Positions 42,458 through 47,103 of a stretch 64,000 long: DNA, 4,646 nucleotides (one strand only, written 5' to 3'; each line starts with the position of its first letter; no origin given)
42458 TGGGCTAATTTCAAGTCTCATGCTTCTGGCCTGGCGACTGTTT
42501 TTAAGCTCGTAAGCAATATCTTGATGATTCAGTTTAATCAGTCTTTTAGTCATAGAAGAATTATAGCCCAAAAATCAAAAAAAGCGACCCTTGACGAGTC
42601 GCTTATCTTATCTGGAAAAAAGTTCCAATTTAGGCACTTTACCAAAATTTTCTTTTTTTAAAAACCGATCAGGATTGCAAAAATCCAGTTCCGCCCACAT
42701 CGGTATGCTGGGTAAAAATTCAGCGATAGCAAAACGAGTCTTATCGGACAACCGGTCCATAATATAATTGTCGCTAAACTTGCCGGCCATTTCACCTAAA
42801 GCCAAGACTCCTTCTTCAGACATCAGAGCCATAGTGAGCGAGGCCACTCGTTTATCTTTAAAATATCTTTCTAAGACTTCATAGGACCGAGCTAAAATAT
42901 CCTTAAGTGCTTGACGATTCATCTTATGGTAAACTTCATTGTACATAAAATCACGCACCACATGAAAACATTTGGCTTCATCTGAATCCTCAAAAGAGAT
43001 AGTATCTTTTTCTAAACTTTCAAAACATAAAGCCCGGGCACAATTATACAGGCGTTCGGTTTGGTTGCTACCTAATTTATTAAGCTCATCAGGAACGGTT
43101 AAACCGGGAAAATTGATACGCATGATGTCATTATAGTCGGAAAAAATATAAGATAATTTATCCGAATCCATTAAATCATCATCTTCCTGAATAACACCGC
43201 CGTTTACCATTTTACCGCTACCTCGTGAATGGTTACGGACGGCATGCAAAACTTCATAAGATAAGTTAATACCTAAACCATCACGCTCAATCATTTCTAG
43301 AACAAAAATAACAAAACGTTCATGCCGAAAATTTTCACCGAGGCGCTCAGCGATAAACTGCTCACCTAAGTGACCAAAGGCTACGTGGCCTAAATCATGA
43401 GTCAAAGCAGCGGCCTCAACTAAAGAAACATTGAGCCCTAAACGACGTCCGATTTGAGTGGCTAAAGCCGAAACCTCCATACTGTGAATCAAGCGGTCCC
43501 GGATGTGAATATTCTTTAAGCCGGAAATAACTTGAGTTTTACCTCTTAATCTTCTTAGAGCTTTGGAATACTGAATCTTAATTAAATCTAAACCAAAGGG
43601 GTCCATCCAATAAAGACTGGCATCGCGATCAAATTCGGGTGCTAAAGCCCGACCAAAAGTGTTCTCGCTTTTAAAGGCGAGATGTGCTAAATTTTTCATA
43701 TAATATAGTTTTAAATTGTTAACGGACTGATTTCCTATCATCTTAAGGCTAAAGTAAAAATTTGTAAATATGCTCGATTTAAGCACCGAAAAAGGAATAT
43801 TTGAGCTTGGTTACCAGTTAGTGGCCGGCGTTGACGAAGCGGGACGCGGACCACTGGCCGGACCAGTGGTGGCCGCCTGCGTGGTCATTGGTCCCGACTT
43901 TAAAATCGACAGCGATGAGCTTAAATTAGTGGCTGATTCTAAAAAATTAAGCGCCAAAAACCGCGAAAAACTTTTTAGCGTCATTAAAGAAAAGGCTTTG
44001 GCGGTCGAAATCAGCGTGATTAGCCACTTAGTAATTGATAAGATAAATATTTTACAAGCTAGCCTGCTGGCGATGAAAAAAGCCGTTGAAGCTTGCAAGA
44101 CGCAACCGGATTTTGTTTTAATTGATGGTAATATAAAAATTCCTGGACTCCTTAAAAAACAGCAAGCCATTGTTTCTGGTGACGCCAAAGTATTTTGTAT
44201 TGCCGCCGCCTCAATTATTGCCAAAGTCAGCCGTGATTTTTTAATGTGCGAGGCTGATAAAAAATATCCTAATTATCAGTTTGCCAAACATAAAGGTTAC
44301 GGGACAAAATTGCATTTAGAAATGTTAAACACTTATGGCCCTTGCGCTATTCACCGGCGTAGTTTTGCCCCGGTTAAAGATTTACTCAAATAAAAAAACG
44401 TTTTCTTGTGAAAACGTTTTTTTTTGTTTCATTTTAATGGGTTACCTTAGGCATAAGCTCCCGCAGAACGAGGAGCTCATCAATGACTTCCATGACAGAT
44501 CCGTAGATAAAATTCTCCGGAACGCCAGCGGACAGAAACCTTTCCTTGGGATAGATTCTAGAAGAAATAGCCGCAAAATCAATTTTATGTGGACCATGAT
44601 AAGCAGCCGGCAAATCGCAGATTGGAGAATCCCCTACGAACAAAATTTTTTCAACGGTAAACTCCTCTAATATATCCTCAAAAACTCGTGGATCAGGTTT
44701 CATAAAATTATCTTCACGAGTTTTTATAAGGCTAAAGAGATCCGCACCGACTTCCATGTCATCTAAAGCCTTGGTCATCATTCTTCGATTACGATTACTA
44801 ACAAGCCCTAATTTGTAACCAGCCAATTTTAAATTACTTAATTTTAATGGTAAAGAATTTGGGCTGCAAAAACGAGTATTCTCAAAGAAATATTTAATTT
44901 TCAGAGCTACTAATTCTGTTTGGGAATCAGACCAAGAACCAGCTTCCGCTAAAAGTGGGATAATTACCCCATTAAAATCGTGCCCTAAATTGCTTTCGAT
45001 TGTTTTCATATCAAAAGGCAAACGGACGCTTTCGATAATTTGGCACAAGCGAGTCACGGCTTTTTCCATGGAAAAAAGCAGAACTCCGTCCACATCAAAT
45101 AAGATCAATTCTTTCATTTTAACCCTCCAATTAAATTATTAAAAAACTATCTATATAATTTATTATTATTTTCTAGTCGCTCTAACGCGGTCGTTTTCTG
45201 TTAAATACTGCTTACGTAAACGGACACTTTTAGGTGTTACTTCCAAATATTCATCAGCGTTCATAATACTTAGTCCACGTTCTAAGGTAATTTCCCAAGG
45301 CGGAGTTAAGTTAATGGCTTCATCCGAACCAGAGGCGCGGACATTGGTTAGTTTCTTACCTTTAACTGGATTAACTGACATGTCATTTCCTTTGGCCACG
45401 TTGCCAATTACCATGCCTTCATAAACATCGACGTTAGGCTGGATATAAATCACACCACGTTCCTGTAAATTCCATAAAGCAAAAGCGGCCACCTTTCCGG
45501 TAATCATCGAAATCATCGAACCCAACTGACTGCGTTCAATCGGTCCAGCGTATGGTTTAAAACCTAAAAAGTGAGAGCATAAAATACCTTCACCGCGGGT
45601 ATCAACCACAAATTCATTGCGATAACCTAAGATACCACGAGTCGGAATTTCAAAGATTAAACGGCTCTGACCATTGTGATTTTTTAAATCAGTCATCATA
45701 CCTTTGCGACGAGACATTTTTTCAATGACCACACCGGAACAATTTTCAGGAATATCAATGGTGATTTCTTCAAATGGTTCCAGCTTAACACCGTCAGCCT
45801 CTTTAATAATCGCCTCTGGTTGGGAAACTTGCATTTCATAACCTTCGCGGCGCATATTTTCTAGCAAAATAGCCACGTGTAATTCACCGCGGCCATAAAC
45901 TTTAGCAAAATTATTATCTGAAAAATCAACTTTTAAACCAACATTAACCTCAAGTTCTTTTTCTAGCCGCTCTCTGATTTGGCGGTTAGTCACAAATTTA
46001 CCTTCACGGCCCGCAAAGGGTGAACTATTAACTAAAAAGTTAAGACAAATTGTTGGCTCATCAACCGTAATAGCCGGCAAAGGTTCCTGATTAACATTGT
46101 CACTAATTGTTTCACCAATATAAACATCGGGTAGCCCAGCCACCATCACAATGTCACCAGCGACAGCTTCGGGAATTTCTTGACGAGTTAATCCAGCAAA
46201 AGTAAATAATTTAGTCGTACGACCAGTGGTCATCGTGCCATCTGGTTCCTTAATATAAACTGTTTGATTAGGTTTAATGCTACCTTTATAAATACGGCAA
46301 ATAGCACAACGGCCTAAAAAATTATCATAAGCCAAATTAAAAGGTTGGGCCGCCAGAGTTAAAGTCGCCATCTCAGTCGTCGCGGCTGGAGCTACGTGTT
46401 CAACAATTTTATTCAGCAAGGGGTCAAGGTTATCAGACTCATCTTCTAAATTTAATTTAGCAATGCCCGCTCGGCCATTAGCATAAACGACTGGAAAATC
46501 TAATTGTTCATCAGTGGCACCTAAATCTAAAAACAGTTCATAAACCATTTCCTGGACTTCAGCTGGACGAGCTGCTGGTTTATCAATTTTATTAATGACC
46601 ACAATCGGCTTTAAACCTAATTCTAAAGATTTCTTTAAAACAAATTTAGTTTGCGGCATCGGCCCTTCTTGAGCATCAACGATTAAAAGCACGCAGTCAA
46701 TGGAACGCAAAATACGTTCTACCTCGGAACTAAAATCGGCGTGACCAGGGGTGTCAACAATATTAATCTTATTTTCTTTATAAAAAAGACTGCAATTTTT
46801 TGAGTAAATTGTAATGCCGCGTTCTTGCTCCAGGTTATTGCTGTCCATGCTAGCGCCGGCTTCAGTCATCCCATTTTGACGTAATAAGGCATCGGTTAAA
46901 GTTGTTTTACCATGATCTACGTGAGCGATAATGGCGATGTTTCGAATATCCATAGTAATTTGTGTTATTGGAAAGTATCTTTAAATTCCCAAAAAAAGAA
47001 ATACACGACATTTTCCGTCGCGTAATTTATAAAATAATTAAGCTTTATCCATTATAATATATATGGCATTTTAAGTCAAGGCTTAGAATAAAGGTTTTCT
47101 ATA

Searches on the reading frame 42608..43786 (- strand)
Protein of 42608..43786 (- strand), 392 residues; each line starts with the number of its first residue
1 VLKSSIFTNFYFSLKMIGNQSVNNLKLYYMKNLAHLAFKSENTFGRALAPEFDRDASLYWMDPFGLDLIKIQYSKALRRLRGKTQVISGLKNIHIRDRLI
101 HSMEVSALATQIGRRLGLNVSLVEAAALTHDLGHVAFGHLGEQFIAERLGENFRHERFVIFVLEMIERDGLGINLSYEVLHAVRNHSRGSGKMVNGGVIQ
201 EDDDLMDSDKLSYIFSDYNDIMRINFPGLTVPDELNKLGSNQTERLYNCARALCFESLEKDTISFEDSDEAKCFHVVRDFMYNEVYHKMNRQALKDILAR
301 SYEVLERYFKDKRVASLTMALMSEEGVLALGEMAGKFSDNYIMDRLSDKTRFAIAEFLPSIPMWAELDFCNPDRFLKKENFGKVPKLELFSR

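Call 6: search_protein_families(library=pfam, proteins=[window:42608-43786:-], max_evalue=0.01)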
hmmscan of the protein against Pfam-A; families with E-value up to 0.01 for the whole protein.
window:42608-43786:- (392 aa): 1 family
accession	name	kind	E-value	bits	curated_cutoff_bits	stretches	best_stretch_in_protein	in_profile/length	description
PF01966.28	HD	-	1.8e-13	51.2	22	1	98-211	1-113/116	HD domain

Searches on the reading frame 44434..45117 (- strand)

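Call 6: search_protein_families(library=pfam, proteins=[window:44434-45117:-], max_evalue=0.01)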
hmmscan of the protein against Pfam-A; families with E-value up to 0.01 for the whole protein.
window:44434-45117:- (227 aa): 2 families
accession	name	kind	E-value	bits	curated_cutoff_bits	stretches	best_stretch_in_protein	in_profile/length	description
PF00702.32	Hydrolase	-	9.1e-15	56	26.4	1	4-172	3-187/191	haloacid dehalogenase-like hydrolase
PF13419.12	HAD_2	-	1e-13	52.3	23.8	1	5-173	1-169/178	Haloacid dehalogenase-like hydrolase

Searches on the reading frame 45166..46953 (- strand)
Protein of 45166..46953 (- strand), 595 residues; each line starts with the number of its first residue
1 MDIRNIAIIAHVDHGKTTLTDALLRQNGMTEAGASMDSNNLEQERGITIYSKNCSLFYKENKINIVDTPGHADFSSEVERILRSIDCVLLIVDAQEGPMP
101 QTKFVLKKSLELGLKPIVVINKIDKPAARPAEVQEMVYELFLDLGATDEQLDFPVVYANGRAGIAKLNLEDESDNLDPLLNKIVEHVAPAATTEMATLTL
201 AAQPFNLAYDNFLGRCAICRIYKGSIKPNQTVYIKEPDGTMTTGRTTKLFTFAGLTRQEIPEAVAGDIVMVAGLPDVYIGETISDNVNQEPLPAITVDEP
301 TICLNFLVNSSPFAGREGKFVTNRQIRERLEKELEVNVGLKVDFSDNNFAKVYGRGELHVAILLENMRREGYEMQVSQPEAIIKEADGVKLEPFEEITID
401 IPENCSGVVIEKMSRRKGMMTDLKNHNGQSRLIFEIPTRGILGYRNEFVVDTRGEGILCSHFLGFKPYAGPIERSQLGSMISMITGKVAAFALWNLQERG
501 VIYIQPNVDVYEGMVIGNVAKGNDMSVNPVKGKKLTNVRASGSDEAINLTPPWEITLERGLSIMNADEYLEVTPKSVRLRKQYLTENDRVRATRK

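Call 6: search_protein_families(library=pfam, proteins=[window:45166-46953:-], max_evalue=0.01)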
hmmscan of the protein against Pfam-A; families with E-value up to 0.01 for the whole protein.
window:45166-46953:- (595 aa): 10 families
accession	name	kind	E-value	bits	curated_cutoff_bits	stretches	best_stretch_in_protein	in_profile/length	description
PF00009.33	GTP_EFTU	-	5.6e-54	183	26.5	1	2-187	2-186/188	Elongation factor Tu GTP binding domain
PF21018.2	BipA_C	-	1.8e-40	137.5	23.8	1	478-585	2-109/110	TypA/BipA C-terminal domain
PF00679.30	EFG_C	-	8e-19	67.9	27.9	1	390-472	2-85/89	Elongation factor G C-terminus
PF03144.31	GTP_EFTU_D2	-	9.7e-13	48.8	30.3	1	214-283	1-72/73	Elongation factor Tu domain 2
PF22042.2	EF-G_D2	-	9e-09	35.8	27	1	205-284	7-82/84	Elongation factor G domain 2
PF01926.29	MMR_HSR1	-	2.1e-07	31.5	21.9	1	6-122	2-113/113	50S ribosome-binding GTPase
PF02421.24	FeoB_N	-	1.9e-05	24.7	27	1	7-135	4-127/156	Ferrous iron transport protein B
PF09439.16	SRPRB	-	0.0012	18.7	25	1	5-93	5-81/178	Signal recognition particle receptor beta subunit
PF00735.24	Septin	-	0.0025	17.6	26.2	1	6-75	7-76/280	Septin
PF04548.22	AIG1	-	0.0048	16.7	27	1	43-90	31-79/212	AIG1 family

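Call 108: find_encoding_contigs(protein=window:45166-46953:-, flank=6000, max_places=10)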
Protein window:45166-46953:- (595 aa): 5 contigs read that carry it; 4 places shown.
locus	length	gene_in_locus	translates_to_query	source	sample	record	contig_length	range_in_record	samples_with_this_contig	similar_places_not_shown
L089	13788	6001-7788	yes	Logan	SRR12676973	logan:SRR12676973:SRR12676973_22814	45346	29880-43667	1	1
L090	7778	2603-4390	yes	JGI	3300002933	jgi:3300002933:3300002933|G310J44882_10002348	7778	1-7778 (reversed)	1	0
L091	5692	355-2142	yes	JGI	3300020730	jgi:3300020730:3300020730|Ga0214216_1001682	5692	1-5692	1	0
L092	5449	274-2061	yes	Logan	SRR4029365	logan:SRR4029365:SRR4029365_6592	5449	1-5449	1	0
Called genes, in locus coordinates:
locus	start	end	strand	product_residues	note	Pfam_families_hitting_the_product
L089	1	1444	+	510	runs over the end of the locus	PF03321:GH3, PF23571:GH3_M, PF23572:GH3_C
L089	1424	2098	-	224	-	PF00072:Response_reg, PF00486:Trans_reg_C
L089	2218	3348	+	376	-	-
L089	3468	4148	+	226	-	-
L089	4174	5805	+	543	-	PF02518:HATPase_c (faint), PF13589:HATPase_c_3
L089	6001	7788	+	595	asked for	PF00009:GTP_EFTU, PF01926:MMR_HSR1 (weak), PF02421:FeoB_N (faint), PF22042:EF-G_D2, PF03144:GTP_EFTU_D2, PF00679:EFG_C, PF21018:BipA_C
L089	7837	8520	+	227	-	PF00702:Hydrolase, PF13419:HAD_2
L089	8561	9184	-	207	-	PF01351:RNase_HII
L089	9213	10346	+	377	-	PF01966:HD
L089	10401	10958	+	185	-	PF01863:YgjP-like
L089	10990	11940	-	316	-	-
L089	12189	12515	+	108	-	-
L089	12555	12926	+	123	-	-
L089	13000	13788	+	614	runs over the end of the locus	PF01136:Peptidase_U32, PF12392:DUF3656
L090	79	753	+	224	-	-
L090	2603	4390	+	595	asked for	PF00009:GTP_EFTU, PF01926:MMR_HSR1 (weak), PF02421:FeoB_N (faint), PF22042:EF-G_D2, PF03144:GTP_EFTU_D2, PF00679:EFG_C, PF21018:BipA_C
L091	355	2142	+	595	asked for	PF00009:GTP_EFTU, PF01926:MMR_HSR1 (weak), PF02421:FeoB_N (faint), PF22042:EF-G_D2, PF03144:GTP_EFTU_D2, PF00679:EFG_C, PF21018:BipA_C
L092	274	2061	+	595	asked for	PF00009:GTP_EFTU, PF01926:MMR_HSR1 (weak), PF02421:FeoB_N (faint), PF22042:EF-G_D2, PF03144:GTP_EFTU_D2, PF00679:EFG_C, PF21018:BipA_C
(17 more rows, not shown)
